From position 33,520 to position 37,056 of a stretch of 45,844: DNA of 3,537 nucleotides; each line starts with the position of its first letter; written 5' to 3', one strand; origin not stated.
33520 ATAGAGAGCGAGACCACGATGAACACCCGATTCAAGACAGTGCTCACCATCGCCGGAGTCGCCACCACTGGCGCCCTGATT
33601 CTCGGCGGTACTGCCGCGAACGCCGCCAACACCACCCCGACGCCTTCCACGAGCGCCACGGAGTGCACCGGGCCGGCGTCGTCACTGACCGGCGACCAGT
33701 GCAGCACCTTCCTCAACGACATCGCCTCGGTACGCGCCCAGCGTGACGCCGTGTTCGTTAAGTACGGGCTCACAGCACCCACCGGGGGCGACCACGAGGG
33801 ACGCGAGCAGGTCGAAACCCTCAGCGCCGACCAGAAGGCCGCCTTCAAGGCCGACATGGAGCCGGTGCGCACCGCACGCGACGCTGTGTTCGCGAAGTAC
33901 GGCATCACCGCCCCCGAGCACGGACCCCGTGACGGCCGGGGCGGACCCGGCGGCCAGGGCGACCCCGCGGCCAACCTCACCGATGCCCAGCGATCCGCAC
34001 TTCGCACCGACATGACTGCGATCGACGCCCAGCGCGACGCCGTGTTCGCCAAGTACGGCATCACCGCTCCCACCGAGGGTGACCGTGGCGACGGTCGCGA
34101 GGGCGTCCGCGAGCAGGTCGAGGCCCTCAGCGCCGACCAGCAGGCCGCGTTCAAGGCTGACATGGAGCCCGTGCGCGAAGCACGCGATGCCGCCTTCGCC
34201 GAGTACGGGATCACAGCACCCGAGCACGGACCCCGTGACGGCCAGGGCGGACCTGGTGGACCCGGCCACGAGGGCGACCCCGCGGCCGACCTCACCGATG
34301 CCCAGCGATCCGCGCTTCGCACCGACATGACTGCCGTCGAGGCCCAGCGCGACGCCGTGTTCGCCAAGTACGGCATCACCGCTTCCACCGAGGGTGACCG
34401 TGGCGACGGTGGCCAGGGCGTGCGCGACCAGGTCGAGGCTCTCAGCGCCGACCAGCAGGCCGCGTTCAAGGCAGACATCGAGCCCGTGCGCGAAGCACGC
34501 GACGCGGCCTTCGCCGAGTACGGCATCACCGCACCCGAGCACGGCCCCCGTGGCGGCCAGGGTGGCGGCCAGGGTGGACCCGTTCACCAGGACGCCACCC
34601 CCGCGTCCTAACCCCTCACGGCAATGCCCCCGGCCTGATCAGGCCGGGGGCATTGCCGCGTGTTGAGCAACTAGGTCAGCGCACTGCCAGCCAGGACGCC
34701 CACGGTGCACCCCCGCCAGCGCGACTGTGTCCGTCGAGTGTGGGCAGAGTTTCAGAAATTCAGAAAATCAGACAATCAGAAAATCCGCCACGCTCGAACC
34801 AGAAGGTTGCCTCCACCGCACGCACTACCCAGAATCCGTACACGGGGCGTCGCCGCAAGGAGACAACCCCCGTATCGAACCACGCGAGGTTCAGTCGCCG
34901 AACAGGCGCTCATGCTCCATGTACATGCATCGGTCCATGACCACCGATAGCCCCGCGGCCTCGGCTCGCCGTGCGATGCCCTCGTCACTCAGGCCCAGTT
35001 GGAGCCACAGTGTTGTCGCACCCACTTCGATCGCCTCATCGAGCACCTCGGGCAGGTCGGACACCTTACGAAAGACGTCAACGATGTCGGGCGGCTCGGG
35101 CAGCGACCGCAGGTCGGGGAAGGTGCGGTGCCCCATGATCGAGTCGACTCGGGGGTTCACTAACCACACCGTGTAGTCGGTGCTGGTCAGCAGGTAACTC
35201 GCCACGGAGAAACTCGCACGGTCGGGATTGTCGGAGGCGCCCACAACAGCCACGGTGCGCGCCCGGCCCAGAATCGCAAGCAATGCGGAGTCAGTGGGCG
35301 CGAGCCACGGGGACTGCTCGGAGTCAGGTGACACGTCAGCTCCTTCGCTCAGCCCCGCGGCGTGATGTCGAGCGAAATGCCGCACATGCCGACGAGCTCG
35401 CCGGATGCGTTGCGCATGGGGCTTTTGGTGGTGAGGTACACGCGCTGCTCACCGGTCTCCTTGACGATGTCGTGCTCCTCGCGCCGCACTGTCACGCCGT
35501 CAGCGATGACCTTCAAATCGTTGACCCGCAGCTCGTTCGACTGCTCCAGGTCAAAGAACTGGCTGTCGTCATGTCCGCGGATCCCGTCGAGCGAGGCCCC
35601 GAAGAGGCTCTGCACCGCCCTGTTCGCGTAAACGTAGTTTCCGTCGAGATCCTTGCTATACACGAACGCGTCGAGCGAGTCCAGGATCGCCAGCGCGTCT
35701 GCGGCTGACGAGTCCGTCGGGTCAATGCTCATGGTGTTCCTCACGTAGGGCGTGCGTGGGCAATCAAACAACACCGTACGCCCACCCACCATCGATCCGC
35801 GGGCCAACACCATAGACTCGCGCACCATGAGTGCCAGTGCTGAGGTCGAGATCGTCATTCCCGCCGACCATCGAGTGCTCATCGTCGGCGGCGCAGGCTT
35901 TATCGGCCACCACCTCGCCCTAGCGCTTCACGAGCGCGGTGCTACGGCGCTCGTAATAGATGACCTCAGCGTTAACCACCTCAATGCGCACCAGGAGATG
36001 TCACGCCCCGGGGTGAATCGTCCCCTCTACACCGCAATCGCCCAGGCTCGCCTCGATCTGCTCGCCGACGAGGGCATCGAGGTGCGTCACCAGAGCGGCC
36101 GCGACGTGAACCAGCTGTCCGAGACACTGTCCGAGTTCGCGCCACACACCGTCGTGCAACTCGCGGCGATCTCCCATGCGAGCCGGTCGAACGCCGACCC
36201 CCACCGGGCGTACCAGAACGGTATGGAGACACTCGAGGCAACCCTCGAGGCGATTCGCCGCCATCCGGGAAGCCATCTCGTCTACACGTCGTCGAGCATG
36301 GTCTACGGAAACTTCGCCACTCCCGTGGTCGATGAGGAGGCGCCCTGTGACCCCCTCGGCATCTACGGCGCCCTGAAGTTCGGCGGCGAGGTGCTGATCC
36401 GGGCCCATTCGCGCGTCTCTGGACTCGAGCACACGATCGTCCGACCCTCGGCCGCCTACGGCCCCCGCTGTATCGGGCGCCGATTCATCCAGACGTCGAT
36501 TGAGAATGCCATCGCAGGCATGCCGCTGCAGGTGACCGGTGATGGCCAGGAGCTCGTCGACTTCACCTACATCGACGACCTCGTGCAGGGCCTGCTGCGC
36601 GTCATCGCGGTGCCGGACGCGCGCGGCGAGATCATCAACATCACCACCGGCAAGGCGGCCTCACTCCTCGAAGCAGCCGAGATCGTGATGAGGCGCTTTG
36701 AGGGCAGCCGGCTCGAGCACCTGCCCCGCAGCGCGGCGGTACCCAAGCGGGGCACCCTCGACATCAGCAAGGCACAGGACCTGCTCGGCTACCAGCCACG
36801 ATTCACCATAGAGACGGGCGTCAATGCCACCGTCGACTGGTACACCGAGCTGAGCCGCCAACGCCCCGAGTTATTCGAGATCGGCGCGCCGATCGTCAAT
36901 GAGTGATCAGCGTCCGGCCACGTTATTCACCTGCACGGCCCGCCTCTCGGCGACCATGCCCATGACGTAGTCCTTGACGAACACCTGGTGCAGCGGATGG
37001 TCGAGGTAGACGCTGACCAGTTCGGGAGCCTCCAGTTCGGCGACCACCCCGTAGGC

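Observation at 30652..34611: Cpx/Zra-like envelope module: RR-HK-DUF2461 operon divergent from a secreted six-module L[TS]xxQ repeat protein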

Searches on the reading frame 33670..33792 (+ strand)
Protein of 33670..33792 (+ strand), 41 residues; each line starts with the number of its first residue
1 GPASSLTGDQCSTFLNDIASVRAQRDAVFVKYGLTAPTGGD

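Call 17: search_solved_structures(query=A1, max_evalue=10, show_alignments=5)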
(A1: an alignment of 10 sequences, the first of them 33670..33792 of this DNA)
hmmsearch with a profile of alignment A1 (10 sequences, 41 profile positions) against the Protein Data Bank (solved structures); distinct sequences matched with E-value up to 10: 10.
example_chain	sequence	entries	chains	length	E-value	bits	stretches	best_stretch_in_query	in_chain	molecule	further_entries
9zem_A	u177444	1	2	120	0.00019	24.4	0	1-21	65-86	HeliScrew4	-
6h9l_A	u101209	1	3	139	0.14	15.3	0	12-23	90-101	Uncharacterized protein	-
3f2e_A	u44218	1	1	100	0.5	13.5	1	19-39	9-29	SIRV coat protein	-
9axm_B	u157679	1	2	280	1.2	12.2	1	3-25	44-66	Serine/threonine-protein kinase A-Raf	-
7q3a_A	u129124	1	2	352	1.4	12.1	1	9-28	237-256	Putative acetyltransferase, GNAT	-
7q1t_B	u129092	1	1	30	1.7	11.8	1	9-27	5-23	apCC-Di-B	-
6wq0_A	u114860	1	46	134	1.7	11.8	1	19-39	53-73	Structural protein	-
3j9x_A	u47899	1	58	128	1.8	11.7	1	19-39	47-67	coat protein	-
2juz_A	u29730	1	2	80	1.9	11.7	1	2-24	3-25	UPF0352 protein HI0840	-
8gxo_A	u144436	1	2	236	1.9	11.7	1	21-36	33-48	Caffeoyl-CoA O-methyltransferase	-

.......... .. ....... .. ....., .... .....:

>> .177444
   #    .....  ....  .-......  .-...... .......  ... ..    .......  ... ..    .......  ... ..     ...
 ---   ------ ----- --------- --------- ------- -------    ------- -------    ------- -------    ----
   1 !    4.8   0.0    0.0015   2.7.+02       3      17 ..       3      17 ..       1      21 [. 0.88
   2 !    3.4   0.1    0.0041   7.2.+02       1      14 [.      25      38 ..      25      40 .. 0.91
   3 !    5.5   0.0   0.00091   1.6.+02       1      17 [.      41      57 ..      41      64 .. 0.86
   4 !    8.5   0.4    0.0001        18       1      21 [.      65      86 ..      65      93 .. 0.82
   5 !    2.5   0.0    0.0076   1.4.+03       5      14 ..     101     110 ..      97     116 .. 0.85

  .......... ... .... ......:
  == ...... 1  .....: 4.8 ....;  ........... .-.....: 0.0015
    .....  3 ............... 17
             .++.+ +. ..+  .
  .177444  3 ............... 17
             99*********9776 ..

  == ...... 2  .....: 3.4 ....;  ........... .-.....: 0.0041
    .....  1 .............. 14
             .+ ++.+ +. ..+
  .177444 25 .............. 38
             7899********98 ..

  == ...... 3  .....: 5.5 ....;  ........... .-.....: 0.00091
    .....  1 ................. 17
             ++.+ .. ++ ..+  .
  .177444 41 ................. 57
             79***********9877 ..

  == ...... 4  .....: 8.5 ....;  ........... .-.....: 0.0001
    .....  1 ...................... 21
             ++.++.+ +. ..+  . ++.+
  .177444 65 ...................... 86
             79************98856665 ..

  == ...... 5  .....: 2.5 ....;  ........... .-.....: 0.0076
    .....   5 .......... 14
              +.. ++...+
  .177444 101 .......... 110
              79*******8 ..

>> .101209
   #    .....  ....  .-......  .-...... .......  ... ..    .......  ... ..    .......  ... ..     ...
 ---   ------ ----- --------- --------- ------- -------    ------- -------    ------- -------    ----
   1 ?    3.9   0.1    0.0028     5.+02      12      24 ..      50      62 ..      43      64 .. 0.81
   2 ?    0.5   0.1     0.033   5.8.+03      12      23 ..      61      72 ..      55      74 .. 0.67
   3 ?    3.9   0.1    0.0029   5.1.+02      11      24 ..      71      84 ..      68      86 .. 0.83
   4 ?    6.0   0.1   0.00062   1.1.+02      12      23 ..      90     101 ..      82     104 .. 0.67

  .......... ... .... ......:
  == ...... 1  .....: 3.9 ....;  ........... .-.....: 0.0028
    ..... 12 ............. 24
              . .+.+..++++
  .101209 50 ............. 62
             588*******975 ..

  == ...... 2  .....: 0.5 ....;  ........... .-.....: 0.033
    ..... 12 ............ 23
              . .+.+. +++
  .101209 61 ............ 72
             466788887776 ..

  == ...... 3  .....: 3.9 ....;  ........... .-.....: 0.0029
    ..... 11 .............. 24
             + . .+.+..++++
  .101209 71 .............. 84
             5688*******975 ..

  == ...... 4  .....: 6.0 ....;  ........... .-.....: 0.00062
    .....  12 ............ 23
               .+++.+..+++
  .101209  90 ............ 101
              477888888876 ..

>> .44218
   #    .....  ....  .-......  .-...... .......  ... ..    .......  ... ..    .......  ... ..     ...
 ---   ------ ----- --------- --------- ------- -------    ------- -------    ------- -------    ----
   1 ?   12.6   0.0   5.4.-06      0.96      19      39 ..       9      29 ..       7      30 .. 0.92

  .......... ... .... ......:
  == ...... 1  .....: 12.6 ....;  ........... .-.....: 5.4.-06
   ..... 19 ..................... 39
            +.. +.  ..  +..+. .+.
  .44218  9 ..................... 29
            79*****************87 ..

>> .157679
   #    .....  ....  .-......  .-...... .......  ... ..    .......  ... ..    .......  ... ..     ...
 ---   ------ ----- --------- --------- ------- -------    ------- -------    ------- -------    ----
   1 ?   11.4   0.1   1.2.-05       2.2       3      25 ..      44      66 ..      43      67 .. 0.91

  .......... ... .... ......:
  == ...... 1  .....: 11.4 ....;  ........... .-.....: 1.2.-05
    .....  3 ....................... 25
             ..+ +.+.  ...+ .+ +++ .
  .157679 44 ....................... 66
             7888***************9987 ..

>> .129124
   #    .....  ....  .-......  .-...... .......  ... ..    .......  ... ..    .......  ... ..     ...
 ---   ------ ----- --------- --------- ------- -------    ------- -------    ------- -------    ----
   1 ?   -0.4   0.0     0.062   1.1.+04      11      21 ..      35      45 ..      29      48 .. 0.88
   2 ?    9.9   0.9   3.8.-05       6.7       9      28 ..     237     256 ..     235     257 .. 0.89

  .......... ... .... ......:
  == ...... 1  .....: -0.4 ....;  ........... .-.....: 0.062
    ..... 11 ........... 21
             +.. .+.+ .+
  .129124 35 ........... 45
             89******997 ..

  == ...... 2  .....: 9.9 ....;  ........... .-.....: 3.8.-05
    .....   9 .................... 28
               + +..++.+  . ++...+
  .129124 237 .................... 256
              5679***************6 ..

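Call 22: search_protein_representatives(alignment_id=A1)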
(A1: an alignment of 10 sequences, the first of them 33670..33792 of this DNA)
Query: 10 sequences, 41 profile positions. Proteins with E-value up to 0.001 (for the whole library): 27; up to 1e-10: 15; up to 1e-30: 4. The best 27 are listed.
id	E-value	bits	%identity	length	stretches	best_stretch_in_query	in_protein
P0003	7.1e-55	198.7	-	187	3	1-40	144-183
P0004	1.0e-44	166.2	-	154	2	1-41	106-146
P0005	5.2e-40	151.1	-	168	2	1-41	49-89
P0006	8.4e-31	121.6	-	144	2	1-39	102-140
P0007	3.3e-28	113.3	-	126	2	1-40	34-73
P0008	4.6e-22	93.7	-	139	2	3-40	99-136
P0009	1.4e-19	85.7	-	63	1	1-41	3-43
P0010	8.1e-18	80.1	-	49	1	4-41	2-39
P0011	2.8e-17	78.4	-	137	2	1-36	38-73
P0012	4.2e-16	74.6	-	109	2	1-39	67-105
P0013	3.9e-15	71.5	-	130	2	3-40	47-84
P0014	1.4e-14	69.7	-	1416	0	-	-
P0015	3.0e-14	68.7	-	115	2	1-39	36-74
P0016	9.4e-13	63.9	-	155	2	1-36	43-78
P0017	8.5e-11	57.6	-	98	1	11-41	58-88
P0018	1.0e-09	54.1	-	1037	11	9-30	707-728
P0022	5.2e-07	45.5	-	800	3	4-27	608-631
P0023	1.3e-05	41.0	-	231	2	17-40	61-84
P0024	3.0e-05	39.8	-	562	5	4-20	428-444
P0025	3.5e-05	39.7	-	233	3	2-39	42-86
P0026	1.4e-04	37.7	-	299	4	5-23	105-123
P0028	2.2e-04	37.1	-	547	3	3-24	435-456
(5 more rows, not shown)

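Call 72: find_encoding_contigs(protein=P0013, flank=5000, max_places=2)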
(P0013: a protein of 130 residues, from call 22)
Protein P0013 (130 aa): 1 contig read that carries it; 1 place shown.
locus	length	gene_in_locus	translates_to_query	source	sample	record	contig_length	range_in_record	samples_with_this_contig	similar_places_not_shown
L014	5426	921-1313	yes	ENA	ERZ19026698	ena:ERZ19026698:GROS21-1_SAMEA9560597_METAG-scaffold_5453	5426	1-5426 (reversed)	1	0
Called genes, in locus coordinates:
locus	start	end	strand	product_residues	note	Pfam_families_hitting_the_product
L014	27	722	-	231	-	PF00072:Response_reg, PF00486:Trans_reg_C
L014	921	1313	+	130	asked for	-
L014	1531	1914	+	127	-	-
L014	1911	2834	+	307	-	PF07813:LTXXQ (faint)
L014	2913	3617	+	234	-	PF00072:Response_reg, PF00486:Trans_reg_C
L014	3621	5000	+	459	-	PF00672:HAMP, PF00512:HisKA, PF02518:HATPase_c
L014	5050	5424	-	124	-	?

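Call 85: search_protein_families(library=pfam, proteins=[P0025, P0026, P0023, P0018, P0022, P0024, P0028], max_evalue=0.01)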
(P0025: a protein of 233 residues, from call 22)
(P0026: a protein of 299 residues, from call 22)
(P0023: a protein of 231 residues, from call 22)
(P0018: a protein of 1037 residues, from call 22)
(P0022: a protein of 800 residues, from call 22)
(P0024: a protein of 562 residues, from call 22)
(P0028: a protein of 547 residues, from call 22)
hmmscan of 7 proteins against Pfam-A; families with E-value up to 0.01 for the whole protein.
P0025 (233 aa): 11 families
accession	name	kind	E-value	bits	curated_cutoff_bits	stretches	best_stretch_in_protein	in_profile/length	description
PF08766.16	DEK_C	-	1.2e-06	28.8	24.8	0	51-87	7-43/54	DEK C terminal domain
PF11304.13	DUF3106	-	2.5e-06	28.4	24.3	0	98-135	55-89/104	Protein of unknown function (DUF3106)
PF13801.11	Metal_resist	-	3.3e-06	27.7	29.2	0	7-58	3-54/125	Heavy-metal resistance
PF05397.17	Med15_fungi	-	2.1e-05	25.1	25.2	0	35-61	16-42/112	Mediator complex subunit 15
PF07813.17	LTXXQ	-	0.00024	22.2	24.3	0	156-216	15-62/100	LTXXQ motif family protein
PF13565.12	HTH_32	-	0.00031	21.7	33.7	0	45-83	28-64/73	Homeodomain-like domain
PF03280.19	Lipase_chap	-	0.0022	18.4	25.7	0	48-86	101-139/192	Proteobacterial lipase chaperone protein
PF16469.10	NPA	-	0.0023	19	27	0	46-79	15-44/123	Nematode polyprotein allergen ABA-1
PF18607.7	HTH_54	-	0.0035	17.9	32.3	0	39-81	29-71/92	ParA helix turn helix domain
PF01468.23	GA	-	0.0048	17.5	24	0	153-184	18-49/55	GA module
PF04614.17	Pex19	-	0.0082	16.3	22.2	0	48-77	200-229/249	Pex19 protein family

P0026 (299 aa): 9 families
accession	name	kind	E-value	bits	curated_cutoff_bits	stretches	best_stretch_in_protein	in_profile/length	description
PF00458.25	WHEP-TRS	-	3.2e-07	30.7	32.5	0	116-138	10-32/53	WHEP-TRS domain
PF16469.10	NPA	-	3.8e-07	31.2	27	0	58-93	15-46/123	Nematode polyprotein allergen ABA-1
PF01468.23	GA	-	6.5e-06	26.7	24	0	103-120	18-35/55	GA module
PF21106.3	YtxK_like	-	2.5e-05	25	24.3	0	215-244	44-73/81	YtxK N-terminal helical domain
PF07813.17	LTXXQ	-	4e-05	24.7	24.3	0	58-79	15-36/100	LTXXQ motif family protein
PF05396.16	Phage_T7_Capsid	-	6.3e-05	23.9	27.1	0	63-173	14-115/188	Phage T7 capsid assembly protein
PF14208.11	DUF4320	-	0.0001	22.8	25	0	112-146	26-60/119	Domain of unknown function (DUF4320)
PF03280.19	Lipase_chap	-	0.0017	18.8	25.7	0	124-190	72-128/192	Proteobacterial lipase chaperone protein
PF02627.25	CMD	-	0.0051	17.2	23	0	228-246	47-65/84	Carboxymuconolactone decarboxylase family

P0023 (231 aa): 0 families

P0018 (1037 aa): 68 families (the best 25 are shown)
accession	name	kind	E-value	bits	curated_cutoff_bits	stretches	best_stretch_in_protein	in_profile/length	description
PF25764.1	KIF21A_4th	-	4.8e-20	72.4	33.1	2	190-323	21-150/183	KIF21A-like domain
PF24922.1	ACBP4_C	-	1.6e-19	70.5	31.2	1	763-861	6-98/105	Acyl-CoA-binding domain-containing protein 4-6, C-terminal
PF05667.16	CCDC22_CC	-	1.1e-18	68.1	39.2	3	97-186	213-302/477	CCDC22 protein coiled-coil region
PF05266.19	DUF724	-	1.1e-17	64.9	38.4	1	562-682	68-181/188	Protein of unknown function (DUF724)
PF16888.10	YwqH-like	-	4.9e-16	59.6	33.7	0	449-560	5-121/123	YwqH-like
PF00038.26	Filament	-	5.9e-16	59.4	40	2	289-547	23-276/313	Intermediate filament protein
PF06698.16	DUF1192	-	9.5e-15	54.9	25.5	0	527-551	20-44/58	Protein of unknown function (DUF1192)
PF10473.14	CENP-F_leu_zip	-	9.2e-14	52.1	34.5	0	515-576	40-101/140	Leucine-rich repeats of kinetochore protein Cenp-F/LEK1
PF20667.3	Sec10_N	-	1.6e-13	51.2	27.4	0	71-143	10-82/118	Exocyst complex component Sec10, N-terminal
PF25014.1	NET2A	-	4.2e-13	50.1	33.1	0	54-185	84-214/235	NET2A-like domain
PF06810.17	Phage_scaffold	-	1.4e-12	48.4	35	0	752-804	40-94/170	Phage capsid assembly scaffolding protein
PF08702.15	Fib_alpha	-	3e-12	47.4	29.9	1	34-137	26-129/143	Fibrinogen alpha/beta chain family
PF08614.16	ATG16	-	4.4e-12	47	33.7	0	519-643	46-180/200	Autophagy protein 16 (ATG16)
PF16331.10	TolA_bind_tri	-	9.9e-12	45.2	30.1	0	308-335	18-45/76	TolA binding protein trimerisation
PF16326.10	ABC_tran_CTD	-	6.9e-11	42.6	32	0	794-839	11-61/69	ABC transporter C-terminal domain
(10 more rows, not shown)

P0022 (800 aa): 2 families
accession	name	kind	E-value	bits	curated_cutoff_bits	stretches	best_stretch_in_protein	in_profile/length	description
PF00041.27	fn3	-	2.8e-07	31.1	25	1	718-784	10-75/84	Fibronectin type III domain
PF11304.13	DUF3106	-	1.1e-05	26.3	24.3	0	536-619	21-103/104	Protein of unknown function (DUF3106)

P0024 (562 aa): 5 families
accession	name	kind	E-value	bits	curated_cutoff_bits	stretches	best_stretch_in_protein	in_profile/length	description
PF00395.25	SLH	-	3.3e-16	59.4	20.8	2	34-81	2-44/44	S-layer homology domain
PF11494.13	Ta0938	-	2.5e-09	37.8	27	0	422-459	9-46/92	Ta0938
PF14414.12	WHH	-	6.7e-05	23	25.1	0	523-534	4-15/43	A nuclease of the HNH/ENDO VII superfamily with conserved WHH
PF11638.13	DnaA_N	-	0.0029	17.7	24.6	0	491-514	11-34/65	DnaA N-terminal domain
PF24698.1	DUF7662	-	0.0044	17.2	26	0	416-433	11-28/72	Domain of unknown function (DUF7662)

P0028 (547 aa): 3 families
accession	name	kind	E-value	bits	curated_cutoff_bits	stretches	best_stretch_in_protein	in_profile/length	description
PF09365.15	DUF2461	-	6.9e-05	23.3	22.8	0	193-220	104-131/208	Conserved hypothetical protein (DUF2461)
PF23374.1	Fn3_arc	-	9.9e-05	22.8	28.9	0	351-370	39-58/78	Archaeal fibronectin-III type-like domain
PF10670.15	DUF4198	-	0.0031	18.1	34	0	159-264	127-205/209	Domain of unknown function (DUF4198)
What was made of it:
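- The Pfam NPA hits are of the same weak, non-specific kind as many others (call 85).
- Tried and rejected: Distant repeat proteins P0025 and P0026 as a bridge to LTXXQ: rejected as evidence, because they hit many unrelated helical families equally weakly (call 85).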

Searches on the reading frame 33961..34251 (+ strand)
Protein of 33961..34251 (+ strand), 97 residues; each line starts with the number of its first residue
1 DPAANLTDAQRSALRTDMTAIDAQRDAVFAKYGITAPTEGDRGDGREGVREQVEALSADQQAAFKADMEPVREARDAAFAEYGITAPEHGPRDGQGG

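Call 20: search_protein_families(library=pfam, proteins=[window:33961-34251:+], max_evalue=10)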
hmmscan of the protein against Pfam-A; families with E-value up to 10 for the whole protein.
seq(97 aa): 6 families
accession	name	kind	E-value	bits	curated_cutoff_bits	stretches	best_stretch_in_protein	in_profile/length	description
PF12193.13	Sulf_coat_C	-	0.07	13.7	25.2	1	16-38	50-72/134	Sulfolobus virus coat protein C terminal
PF13801.11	Metal_resist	-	0.08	13.5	29.2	1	37-81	26-67/125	Heavy-metal resistance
PF23418.1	DUF7108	-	0.1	13.1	27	2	2-37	9-45/84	Domain of unknown function (DUF7108)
PF07813.17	LTXXQ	-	0.32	12.2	24.3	1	5-77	14-83/100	LTXXQ motif family protein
PF22618.1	RskA_N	-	0.73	10.5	27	1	46-74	18-46/48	Anti-sigma-K factor RskA, N-terminal domain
PF20080.4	ALTTAQ_rpt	-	1.2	9.4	26.4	1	51-64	23-36/38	ALTTAQ repeat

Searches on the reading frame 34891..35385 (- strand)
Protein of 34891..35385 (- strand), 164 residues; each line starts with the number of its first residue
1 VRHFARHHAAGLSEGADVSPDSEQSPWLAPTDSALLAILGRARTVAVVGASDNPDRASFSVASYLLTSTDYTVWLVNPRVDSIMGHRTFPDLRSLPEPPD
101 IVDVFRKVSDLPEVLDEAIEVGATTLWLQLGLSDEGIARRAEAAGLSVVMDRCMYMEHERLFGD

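Call 3: search_protein_families(library=pfam, proteins=[window:34891-35385:-], max_evalue=1)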
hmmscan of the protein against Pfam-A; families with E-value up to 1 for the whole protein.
window:34891-35385:- (164 aa): 1 family
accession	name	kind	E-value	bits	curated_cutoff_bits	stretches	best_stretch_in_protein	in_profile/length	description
PF13380.12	CoA_binding_2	-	8.7e-37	126.6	22.8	1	43-158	1-115/116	CoA binding domain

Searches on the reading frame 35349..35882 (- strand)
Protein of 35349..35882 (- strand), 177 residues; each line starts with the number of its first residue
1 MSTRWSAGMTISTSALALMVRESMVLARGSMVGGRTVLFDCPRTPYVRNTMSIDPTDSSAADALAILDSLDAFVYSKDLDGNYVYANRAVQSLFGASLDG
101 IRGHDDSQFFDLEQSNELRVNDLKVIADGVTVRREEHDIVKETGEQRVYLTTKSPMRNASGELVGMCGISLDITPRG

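Call 21: search_protein_families(library=pfam, proteins=[window:35349-35882:-], max_evalue=0.001)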
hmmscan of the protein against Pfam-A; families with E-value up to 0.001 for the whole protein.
window:35349-35882:- (177 aa): 3 families
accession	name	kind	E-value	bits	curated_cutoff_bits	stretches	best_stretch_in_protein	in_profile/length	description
PF08448.16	PAS_4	-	9.2e-20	71.4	23.1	1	67-176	1-108/110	PAS fold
PF13426.13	PAS_9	-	1.3e-10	41.9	27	1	71-174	2-102/103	PAS domain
PF00989.32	PAS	-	5.2e-09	36.5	22.6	1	65-173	5-113/113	PAS fold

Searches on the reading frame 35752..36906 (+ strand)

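Call 21: search_protein_families(library=pfam, proteins=[window:35752-36906:+], max_evalue=0.001)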
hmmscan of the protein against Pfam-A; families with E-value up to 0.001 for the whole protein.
window:35752-36906:+ (384 aa): 5 families
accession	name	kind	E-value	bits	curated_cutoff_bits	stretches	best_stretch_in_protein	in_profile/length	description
PF01370.27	Epimerase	-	3.6e-40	138.3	20.9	1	42-297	1-239/240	NAD dependent epimerase/dehydratase family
PF16363.11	GDP_Man_Dehyd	-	2.9e-32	112.9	27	1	43-359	1-331/332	GDP-mannose 4,6 dehydratase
PF04321.23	RmlD_sub_bind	-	1e-19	71.2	27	1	41-350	2-272/287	RmlD substrate binding domain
PF01073.25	3Beta_HSD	-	1.3e-06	28.1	22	1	43-278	1-222/280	3-beta hydroxysteroid dehydrogenase/isomerase family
PF13460.12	NAD_binding_10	-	0.00032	21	27.2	0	100-234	31-145/184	NAD(P)H-binding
